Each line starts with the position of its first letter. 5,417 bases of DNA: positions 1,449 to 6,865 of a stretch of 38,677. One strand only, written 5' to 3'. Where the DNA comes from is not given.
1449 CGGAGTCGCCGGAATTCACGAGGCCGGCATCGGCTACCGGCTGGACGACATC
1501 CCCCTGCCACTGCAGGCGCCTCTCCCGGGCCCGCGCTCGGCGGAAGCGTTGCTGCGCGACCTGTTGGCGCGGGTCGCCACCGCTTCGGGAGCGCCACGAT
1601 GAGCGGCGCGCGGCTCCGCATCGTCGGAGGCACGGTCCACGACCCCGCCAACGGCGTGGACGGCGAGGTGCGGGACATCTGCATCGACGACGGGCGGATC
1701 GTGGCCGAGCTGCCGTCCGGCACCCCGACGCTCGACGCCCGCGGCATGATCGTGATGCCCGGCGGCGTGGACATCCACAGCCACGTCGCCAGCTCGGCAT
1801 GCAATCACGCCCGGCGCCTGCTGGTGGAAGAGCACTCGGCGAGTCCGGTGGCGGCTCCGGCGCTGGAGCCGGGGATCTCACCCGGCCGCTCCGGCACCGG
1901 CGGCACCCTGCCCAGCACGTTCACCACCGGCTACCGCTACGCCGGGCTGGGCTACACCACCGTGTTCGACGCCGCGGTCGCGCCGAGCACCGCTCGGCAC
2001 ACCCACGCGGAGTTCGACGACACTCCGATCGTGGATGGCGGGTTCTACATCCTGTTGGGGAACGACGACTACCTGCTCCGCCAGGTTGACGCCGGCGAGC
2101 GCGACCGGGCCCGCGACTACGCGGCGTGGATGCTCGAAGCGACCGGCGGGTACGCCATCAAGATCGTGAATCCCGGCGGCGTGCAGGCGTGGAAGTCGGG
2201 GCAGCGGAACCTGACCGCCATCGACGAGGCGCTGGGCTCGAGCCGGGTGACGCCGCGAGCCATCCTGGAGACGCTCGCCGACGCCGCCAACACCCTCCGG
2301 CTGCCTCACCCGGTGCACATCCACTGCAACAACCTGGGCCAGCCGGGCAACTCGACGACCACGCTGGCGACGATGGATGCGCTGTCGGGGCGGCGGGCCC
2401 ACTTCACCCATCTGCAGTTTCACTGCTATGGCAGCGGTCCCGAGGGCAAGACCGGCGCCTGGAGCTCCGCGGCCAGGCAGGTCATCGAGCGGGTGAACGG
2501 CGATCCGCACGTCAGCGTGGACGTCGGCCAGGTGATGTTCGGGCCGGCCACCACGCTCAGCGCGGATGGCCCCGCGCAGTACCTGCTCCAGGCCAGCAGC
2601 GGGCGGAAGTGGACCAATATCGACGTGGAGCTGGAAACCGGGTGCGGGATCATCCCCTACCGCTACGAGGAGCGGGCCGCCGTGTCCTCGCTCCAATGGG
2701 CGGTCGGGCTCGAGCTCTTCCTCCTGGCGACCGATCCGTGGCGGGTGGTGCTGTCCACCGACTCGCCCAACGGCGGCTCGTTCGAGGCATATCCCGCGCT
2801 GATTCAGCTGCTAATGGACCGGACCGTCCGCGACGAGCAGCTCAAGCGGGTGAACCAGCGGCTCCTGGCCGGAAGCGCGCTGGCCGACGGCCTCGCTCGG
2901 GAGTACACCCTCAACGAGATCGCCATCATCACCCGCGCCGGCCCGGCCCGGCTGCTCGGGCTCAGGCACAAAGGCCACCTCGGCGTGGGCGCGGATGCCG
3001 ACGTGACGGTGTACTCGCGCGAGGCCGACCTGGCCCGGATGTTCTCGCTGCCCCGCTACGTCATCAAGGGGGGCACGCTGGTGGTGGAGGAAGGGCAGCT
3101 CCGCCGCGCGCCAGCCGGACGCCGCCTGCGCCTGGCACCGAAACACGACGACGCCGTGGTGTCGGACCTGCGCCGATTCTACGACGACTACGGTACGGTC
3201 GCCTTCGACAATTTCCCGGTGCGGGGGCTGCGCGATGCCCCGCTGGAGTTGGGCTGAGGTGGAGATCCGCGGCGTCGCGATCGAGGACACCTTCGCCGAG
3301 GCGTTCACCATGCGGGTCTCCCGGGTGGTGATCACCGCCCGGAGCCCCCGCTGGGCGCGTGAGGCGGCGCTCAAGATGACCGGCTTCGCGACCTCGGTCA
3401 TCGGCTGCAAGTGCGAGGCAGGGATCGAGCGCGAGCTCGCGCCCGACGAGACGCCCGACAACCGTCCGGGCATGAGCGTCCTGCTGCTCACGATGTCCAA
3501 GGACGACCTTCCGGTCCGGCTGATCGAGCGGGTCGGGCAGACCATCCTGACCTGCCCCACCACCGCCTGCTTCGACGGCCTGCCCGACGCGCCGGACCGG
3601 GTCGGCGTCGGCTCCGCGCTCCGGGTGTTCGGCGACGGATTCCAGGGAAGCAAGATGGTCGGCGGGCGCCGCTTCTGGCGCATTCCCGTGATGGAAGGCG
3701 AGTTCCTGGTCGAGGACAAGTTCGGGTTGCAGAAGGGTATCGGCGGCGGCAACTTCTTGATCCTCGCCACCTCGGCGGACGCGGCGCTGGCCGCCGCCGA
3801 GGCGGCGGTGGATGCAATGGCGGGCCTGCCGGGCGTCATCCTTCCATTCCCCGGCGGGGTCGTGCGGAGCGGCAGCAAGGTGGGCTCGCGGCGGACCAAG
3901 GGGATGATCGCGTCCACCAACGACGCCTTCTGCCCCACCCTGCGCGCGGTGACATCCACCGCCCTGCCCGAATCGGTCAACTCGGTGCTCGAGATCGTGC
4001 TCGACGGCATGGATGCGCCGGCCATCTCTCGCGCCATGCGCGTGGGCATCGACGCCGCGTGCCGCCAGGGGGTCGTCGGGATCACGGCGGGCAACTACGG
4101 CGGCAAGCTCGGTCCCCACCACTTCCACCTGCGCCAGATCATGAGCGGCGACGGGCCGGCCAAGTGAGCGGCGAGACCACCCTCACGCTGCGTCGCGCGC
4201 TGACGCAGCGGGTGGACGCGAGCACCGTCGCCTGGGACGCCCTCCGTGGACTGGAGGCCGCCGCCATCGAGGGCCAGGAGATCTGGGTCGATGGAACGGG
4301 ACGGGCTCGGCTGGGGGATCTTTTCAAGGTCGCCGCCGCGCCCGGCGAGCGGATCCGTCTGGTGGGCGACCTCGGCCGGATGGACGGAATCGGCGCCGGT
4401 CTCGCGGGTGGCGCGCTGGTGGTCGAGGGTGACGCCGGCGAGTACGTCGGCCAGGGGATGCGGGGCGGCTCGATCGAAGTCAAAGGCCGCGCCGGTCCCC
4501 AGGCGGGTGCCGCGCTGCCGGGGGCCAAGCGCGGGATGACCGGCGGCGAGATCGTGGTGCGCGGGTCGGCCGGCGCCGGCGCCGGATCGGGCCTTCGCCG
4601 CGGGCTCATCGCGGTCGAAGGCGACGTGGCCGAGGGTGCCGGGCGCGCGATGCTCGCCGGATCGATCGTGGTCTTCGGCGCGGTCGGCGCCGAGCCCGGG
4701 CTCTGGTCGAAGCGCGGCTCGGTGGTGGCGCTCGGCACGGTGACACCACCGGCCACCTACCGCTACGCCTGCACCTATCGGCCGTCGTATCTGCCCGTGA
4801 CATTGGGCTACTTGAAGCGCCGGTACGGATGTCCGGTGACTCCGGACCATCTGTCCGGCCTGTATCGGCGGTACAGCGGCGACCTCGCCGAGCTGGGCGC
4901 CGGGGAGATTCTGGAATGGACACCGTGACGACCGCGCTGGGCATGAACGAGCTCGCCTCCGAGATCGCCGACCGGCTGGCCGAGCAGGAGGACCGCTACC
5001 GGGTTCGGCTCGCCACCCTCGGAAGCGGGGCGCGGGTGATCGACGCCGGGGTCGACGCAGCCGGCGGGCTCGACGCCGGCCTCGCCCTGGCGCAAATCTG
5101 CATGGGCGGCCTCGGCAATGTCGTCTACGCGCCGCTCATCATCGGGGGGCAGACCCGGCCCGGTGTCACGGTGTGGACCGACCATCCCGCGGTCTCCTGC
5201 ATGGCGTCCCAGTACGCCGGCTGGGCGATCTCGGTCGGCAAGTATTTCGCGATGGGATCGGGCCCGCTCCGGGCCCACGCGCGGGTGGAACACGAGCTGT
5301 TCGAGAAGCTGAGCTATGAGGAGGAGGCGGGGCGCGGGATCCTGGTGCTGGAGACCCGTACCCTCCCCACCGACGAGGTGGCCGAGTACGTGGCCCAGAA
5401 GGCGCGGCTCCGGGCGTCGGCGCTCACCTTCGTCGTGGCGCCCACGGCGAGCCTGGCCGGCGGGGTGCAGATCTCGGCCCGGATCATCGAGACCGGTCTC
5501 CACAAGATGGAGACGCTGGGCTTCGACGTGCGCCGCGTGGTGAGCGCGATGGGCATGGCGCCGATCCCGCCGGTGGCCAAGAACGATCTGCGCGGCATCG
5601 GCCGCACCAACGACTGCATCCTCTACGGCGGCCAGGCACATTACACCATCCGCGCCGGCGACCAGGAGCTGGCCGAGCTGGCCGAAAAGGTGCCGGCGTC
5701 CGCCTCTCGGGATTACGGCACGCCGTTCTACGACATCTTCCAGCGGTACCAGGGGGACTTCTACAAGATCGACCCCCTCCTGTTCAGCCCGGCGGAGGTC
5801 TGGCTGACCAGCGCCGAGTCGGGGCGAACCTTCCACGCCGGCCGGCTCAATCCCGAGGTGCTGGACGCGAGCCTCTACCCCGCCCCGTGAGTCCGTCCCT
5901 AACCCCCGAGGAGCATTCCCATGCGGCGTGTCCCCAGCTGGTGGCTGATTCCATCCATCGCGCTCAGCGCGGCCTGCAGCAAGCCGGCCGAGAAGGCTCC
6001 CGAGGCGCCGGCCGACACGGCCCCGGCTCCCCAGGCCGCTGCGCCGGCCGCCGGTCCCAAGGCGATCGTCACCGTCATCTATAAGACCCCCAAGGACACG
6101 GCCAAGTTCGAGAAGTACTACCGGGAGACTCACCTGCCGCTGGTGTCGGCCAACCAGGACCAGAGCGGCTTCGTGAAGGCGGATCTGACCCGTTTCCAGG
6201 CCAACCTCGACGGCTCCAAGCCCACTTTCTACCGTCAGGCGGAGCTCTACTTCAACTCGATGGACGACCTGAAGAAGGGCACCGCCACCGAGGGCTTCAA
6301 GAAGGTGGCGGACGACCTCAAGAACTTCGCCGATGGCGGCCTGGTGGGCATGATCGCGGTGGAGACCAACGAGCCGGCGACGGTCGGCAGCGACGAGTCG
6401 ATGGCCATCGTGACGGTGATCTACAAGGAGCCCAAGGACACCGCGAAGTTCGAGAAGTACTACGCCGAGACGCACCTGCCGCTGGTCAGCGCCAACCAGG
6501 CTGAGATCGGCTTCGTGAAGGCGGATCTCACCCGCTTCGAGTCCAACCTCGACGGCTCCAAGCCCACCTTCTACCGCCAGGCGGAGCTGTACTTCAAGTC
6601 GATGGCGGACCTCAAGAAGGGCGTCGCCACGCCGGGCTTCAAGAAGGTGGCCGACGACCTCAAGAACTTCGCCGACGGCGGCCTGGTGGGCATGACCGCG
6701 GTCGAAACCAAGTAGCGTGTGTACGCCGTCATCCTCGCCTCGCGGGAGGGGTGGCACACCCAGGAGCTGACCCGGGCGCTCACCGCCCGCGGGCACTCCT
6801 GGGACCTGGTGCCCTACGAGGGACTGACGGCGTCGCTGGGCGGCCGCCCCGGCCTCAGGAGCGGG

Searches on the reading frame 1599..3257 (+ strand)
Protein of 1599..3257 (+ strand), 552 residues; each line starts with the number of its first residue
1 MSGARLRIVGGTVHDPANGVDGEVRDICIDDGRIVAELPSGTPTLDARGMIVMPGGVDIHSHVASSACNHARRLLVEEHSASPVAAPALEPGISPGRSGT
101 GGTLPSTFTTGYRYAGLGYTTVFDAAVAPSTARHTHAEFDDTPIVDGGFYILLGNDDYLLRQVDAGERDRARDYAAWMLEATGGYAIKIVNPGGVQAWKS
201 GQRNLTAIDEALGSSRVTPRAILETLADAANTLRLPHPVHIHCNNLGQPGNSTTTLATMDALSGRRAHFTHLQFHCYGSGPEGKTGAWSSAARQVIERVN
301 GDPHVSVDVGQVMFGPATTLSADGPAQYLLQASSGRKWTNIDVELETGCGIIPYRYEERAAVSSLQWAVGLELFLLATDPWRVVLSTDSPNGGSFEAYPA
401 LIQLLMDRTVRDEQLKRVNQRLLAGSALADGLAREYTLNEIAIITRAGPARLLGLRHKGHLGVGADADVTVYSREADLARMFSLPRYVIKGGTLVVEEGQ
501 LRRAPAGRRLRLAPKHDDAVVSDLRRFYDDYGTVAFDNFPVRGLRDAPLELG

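Call 62: search_protein_families(library=pfam, proteins=[window:1599-3257:+], max_evalue=0.001)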
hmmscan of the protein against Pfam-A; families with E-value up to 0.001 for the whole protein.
window:1599-3257:+ (552 aa): 2 families
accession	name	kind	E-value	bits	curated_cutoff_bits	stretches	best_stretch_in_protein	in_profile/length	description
PF07969.17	Amidohydro_3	-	3.2e-47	162.5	29.7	1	45-496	3-472/472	Amidohydrolase family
PF01979.26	Amidohydro_1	-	2.2e-05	24.3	25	0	447-474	292-320/345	Amidohydrolase family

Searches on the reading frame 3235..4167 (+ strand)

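Call 62: search_protein_families(library=pfam, proteins=[window:3235-4167:+], max_evalue=0.001)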
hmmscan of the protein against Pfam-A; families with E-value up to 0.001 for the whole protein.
window:3235-4167:+ (310 aa): 2 families
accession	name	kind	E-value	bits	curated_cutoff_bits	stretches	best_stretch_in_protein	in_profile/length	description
PF02741.20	FTR_C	-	3e-60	203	25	1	155-302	1-149/149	FTR, proximal lobe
PF01913.23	FTR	-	3.9e-59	199.1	27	1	10-152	2-142/142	Formylmethanofuran-tetrahydromethanopterin formyltransferase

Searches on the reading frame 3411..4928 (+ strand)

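Call 63: search_protein_families(library=pfam, proteins=[window:3411-4928:+], max_evalue=0.001)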
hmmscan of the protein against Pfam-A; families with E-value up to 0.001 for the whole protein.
window:3411-4928:+ (505 aa): 1 family
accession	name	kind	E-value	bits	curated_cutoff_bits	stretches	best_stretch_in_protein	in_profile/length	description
PF01493.24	GXGXG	-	2e-05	24.7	32.5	1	327-428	44-150/190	GXGXG motif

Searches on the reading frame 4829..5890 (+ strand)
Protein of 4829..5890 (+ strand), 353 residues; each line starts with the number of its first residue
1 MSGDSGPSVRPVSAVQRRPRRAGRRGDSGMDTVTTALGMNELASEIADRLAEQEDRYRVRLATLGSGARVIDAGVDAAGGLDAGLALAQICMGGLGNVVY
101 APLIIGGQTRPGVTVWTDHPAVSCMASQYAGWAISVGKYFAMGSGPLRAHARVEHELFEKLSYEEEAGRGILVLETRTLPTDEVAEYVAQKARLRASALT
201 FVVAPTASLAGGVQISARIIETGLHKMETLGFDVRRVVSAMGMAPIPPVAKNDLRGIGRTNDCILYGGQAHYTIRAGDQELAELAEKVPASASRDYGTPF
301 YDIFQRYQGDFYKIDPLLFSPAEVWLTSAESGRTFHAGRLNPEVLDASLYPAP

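Call 62: search_protein_families(library=pfam, proteins=[window:4829-5890:+], max_evalue=0.001)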
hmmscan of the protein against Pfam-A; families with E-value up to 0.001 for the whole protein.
window:4829-5890:+ (353 aa): 1 family
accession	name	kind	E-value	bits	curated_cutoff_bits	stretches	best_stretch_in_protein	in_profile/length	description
PF02289.21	MCH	-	1.1e-122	409.6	25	1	39-348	2-310/311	Cyclohydrolase (MCH)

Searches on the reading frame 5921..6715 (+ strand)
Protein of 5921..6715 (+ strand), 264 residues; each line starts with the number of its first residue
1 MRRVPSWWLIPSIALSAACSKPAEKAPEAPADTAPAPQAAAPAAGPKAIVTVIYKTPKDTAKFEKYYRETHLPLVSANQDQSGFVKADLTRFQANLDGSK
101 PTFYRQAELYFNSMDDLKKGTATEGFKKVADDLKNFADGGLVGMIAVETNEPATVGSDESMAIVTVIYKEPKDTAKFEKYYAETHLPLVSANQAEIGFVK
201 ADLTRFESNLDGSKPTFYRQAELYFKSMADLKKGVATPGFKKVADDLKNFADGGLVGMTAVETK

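Call 62: search_protein_families(library=pfam, proteins=[window:5921-6715:+], max_evalue=0.001)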
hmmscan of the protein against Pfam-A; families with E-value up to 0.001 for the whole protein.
window:5921-6715:+ (264 aa): 2 families
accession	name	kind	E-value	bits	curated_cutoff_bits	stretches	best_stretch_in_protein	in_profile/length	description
PF07110.17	EthD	-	1.2e-22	81.3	22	2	58-139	4-95/96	EthD domain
PF14114.12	DUF4286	-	0.00031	21.4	25.8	0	59-119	14-69/100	Domain of unknown function (DUF4286)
